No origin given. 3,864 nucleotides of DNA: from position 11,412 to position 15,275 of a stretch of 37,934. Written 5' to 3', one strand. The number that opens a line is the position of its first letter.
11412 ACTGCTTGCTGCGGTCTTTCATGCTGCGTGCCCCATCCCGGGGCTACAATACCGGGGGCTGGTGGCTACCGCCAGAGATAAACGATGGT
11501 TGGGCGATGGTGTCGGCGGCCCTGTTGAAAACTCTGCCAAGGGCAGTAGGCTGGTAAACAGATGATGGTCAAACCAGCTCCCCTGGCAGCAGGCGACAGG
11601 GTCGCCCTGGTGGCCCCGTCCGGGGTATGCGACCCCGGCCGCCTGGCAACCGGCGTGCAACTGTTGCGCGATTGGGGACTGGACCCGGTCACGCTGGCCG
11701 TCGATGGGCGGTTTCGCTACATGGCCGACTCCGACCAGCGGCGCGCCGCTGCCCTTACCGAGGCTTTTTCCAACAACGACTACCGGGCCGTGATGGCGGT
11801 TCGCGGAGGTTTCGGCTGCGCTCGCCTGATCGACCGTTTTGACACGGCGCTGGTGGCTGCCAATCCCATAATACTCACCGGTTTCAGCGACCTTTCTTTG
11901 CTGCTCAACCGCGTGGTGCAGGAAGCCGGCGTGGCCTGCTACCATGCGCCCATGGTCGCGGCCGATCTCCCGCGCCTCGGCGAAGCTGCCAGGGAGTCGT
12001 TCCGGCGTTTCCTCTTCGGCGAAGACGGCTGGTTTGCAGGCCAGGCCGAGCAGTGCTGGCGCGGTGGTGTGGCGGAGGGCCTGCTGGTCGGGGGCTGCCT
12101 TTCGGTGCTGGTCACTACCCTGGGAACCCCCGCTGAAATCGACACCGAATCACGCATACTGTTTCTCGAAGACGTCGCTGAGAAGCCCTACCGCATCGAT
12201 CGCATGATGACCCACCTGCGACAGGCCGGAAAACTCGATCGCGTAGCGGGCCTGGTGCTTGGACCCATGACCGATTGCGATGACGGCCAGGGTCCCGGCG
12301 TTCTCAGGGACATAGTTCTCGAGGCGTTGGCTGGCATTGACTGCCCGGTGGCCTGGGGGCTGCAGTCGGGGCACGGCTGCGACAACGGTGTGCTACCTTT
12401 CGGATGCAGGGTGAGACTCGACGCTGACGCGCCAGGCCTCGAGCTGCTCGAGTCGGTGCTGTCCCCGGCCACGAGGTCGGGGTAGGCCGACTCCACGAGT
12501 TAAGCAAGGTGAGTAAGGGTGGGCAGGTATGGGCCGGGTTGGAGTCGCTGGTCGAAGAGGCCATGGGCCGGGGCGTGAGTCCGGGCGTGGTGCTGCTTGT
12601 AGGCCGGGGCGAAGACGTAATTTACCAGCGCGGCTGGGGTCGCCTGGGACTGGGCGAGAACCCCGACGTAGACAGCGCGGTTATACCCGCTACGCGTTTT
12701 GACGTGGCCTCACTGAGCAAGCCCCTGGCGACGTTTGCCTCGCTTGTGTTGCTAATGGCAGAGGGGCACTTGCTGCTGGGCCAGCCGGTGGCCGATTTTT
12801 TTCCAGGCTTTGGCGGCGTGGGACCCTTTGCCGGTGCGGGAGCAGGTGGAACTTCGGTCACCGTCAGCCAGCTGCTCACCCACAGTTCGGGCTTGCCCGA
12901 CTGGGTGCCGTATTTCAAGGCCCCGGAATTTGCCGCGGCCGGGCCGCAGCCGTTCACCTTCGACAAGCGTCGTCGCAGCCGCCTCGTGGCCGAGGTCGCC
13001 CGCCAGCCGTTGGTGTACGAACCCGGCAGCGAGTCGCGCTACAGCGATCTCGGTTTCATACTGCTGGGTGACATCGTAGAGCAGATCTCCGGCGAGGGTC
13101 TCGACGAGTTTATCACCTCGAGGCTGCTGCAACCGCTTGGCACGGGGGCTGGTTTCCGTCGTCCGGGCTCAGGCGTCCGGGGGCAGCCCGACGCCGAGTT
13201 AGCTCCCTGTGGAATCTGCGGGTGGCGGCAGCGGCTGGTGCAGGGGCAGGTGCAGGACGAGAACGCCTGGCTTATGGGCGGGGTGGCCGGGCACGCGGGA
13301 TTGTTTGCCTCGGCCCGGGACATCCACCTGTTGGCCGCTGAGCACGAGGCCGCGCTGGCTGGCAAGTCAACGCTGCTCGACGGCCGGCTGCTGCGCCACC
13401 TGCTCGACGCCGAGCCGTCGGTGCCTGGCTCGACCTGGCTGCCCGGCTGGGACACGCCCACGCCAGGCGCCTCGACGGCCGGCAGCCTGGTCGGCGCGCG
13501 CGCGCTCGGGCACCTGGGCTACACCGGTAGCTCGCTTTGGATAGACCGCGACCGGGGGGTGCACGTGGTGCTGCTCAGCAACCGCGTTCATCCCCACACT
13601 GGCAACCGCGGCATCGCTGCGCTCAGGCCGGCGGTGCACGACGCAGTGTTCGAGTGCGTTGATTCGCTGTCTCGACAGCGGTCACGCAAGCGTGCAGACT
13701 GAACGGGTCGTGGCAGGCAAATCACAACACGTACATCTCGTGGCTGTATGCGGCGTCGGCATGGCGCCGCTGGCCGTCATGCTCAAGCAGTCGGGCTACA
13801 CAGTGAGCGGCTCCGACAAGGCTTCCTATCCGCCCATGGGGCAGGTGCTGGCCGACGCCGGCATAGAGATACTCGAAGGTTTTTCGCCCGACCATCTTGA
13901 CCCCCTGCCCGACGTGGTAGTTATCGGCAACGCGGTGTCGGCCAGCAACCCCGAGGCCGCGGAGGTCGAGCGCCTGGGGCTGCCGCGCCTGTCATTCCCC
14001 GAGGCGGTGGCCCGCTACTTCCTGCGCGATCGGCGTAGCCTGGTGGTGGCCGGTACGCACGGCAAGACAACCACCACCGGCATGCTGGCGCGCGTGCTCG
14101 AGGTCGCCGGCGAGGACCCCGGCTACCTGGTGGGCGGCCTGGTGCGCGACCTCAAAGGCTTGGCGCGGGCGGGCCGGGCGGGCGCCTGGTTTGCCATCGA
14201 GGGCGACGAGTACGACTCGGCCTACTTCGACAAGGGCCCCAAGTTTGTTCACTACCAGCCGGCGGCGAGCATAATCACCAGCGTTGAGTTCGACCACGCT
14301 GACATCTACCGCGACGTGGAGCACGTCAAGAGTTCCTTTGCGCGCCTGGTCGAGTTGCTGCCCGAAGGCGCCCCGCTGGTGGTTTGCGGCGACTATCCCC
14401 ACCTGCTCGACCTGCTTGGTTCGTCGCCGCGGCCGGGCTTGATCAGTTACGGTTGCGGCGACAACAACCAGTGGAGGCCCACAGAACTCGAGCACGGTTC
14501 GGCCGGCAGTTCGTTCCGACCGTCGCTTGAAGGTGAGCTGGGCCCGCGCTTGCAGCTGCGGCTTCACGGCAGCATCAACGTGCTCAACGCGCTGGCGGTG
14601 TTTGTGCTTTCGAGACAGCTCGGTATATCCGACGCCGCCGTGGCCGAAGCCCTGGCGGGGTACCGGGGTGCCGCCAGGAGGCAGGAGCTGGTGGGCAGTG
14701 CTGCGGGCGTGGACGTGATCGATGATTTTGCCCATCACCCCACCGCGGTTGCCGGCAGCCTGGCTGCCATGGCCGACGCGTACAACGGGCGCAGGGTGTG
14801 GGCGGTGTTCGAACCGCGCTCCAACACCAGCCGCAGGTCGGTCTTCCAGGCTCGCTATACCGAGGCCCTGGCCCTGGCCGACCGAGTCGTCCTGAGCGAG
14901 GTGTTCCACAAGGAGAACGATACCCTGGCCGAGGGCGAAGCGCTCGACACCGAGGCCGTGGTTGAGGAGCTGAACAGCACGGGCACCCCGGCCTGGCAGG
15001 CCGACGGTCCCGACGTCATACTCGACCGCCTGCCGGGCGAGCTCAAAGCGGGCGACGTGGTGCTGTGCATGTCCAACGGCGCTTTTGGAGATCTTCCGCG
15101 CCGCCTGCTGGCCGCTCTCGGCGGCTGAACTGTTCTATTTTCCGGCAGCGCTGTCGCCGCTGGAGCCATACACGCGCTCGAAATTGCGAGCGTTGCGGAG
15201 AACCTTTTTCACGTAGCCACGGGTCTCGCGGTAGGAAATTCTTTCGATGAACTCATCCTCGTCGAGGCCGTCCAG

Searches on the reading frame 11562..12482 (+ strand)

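Call 8: search_protein_families(library=pfam, proteins=[window:11562-12482:+], max_evalue=0.001)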
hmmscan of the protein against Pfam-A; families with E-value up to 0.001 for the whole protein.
window:11562-12482:+ (307 aa): 2 families
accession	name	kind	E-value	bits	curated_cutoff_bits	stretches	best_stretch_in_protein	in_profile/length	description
PF17676.7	Peptidase_S66C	-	7.8e-35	120.5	23.7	1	172-286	1-120/120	LD-carboxypeptidase C-terminal domain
PF02016.21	Peptidase_S66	-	3.5e-27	95.4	25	1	14-129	1-121/121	LD-carboxypeptidase N-terminal domain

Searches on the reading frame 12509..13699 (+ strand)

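Call 8: search_protein_families(library=pfam, proteins=[window:12509-13699:+], max_evalue=0.001)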
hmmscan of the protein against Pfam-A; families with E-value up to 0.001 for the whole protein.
window:12509-13699:+ (397 aa): 1 family
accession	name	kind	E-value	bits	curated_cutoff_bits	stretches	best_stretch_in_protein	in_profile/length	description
PF00144.29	Beta-lactamase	-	2.1e-51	175.5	27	1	11-367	1-318/329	Beta-lactamase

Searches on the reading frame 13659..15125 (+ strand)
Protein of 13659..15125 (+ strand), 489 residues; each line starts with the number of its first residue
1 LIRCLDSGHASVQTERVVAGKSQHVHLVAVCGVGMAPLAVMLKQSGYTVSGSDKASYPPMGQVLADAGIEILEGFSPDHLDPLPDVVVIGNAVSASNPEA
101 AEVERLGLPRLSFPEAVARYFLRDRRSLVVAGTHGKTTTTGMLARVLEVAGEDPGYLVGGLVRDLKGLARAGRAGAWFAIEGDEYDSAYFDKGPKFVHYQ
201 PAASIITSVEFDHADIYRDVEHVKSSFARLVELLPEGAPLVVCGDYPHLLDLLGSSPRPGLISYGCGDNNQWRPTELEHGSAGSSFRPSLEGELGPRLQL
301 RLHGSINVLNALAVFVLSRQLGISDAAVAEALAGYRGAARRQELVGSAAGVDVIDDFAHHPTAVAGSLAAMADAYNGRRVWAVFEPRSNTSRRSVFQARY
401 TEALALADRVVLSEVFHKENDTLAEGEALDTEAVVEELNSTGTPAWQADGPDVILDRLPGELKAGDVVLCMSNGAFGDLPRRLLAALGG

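Call 8: search_protein_families(library=pfam, proteins=[window:13659-15125:+], max_evalue=0.001)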
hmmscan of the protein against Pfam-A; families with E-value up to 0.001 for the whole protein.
window:13659-15125:+ (489 aa): 3 families
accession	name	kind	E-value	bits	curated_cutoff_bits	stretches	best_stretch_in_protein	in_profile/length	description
PF08245.18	Mur_ligase_M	-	4.7e-18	66.3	24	1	130-316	1-198/200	Mur ligase middle domain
PF01225.30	Mur_ligase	-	5.4e-18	65.6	21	1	24-120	1-90/95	Mur ligase family, catalytic domain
PF02875.26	Mur_ligase_C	-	2.1e-15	58.1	28.4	1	340-474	1-127/127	Mur ligase, glutamate ligase domain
